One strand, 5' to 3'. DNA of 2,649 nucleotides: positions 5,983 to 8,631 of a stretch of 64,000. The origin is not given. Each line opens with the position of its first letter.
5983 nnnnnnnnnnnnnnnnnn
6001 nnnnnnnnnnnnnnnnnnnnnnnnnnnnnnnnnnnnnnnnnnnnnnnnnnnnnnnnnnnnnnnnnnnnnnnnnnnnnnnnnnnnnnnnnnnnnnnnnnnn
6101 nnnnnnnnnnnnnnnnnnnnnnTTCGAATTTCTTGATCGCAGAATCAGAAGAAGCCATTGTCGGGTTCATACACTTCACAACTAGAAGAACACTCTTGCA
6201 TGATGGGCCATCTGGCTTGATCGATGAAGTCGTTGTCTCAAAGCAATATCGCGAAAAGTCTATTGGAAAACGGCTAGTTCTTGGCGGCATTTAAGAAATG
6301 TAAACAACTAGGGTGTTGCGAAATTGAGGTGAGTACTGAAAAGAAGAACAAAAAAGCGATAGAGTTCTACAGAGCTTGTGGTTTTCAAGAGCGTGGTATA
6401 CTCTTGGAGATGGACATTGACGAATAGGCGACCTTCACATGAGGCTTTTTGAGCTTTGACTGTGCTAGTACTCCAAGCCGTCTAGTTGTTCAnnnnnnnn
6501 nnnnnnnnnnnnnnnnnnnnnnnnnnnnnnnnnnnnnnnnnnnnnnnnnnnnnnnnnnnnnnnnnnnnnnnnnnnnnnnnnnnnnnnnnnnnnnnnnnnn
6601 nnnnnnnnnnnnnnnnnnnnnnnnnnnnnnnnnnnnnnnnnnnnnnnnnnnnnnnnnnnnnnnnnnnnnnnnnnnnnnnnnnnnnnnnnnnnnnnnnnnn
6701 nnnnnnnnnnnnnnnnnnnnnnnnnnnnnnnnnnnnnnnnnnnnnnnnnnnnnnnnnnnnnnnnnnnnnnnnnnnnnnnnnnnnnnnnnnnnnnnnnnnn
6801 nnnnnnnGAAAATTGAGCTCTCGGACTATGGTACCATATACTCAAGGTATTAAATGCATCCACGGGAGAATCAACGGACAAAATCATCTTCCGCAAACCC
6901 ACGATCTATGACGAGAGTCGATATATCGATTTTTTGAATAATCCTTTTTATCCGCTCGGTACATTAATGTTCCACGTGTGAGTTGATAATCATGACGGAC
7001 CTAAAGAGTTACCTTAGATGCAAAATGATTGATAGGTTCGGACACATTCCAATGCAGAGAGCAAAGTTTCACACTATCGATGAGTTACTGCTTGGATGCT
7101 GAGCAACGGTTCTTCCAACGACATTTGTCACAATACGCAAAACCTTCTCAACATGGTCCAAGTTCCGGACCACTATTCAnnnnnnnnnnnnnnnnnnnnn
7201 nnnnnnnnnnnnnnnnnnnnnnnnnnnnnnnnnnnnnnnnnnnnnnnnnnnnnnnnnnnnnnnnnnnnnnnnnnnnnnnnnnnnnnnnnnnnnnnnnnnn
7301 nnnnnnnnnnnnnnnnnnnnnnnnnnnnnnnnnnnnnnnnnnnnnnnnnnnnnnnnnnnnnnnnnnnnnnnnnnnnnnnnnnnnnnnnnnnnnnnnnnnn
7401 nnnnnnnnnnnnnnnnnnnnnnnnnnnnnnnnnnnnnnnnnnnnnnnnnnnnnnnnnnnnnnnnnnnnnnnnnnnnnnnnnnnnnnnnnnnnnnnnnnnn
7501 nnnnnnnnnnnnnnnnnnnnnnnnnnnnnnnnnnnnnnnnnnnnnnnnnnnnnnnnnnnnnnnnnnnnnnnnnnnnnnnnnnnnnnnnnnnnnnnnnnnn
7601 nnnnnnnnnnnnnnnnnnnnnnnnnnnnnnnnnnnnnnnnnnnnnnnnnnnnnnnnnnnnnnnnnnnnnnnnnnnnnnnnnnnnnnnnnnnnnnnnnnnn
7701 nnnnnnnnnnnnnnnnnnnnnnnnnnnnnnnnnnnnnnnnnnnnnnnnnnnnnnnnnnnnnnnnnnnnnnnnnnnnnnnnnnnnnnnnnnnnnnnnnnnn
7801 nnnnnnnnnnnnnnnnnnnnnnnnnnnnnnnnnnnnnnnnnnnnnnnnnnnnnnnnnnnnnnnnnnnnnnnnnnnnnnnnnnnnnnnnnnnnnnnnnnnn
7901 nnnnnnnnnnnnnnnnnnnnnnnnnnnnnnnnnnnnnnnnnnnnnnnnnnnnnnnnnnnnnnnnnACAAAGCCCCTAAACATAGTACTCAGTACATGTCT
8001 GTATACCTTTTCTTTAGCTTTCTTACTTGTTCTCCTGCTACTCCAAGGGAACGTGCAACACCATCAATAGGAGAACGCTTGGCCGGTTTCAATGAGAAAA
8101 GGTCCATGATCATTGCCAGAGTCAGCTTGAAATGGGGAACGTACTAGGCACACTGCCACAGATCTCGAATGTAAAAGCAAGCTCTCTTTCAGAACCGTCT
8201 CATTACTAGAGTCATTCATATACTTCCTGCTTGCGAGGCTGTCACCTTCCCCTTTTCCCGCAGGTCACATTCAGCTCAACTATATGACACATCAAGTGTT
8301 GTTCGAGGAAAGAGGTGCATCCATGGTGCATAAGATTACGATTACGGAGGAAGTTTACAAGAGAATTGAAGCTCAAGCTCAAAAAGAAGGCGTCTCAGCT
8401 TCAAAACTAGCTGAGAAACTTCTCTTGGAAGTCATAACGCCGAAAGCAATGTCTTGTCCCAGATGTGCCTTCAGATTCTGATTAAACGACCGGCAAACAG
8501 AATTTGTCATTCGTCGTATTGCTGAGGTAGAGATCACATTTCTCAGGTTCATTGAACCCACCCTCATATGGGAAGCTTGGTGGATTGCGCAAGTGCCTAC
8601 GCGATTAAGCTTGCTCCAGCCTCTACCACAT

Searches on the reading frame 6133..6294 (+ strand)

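Call 63: search_protein_families(library=pfam, proteins=[window:6133-6294:+], max_evalue=0.01)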
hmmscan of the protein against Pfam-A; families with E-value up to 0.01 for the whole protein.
window:6133-6294:+ (53 aa): 3 families
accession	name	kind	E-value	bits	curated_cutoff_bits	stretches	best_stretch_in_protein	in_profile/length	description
PF00583.31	Acetyltransf_1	-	4.4e-06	27.4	20.7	1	2-49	37-81/116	Acetyltransferase (GNAT) family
PF13508.13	Acetyltransf_7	-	1.4e-05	25.8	27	1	2-49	7-50/84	Acetyltransferase (GNAT) domain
PF13673.13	Acetyltransf_10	-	0.00038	20.9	23.6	1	1-49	34-73/128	Acetyltransferase (GNAT) domain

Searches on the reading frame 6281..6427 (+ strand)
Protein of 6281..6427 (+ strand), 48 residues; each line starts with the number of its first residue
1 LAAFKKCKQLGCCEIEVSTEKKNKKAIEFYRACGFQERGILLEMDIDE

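Call 63: search_protein_families(library=pfam, proteins=[window:6281-6427:+], max_evalue=0.01)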
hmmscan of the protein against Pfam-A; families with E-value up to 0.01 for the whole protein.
window:6281-6427:+ (48 aa): 2 families
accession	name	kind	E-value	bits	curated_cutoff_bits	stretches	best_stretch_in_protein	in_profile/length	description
PF00583.31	Acetyltransf_1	-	2.3e-05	25.1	20.7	1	2-35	83-116/116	Acetyltransferase (GNAT) family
PF13508.13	Acetyltransf_7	-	0.0013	19.5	27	1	5-37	54-84/84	Acetyltransferase (GNAT) domain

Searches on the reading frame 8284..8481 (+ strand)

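Call 63: search_protein_families(library=pfam, proteins=[window:8284-8481:+], max_evalue=0.01)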
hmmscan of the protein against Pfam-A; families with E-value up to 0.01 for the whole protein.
window:8284-8481:+ (65 aa): 1 family
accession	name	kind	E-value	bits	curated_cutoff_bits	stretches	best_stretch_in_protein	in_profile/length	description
PF07878.17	RHH_5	-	1e-05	25.6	26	1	18-47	6-35/43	CopG-like RHH_1 or ribbon-helix-helix domain, RHH_5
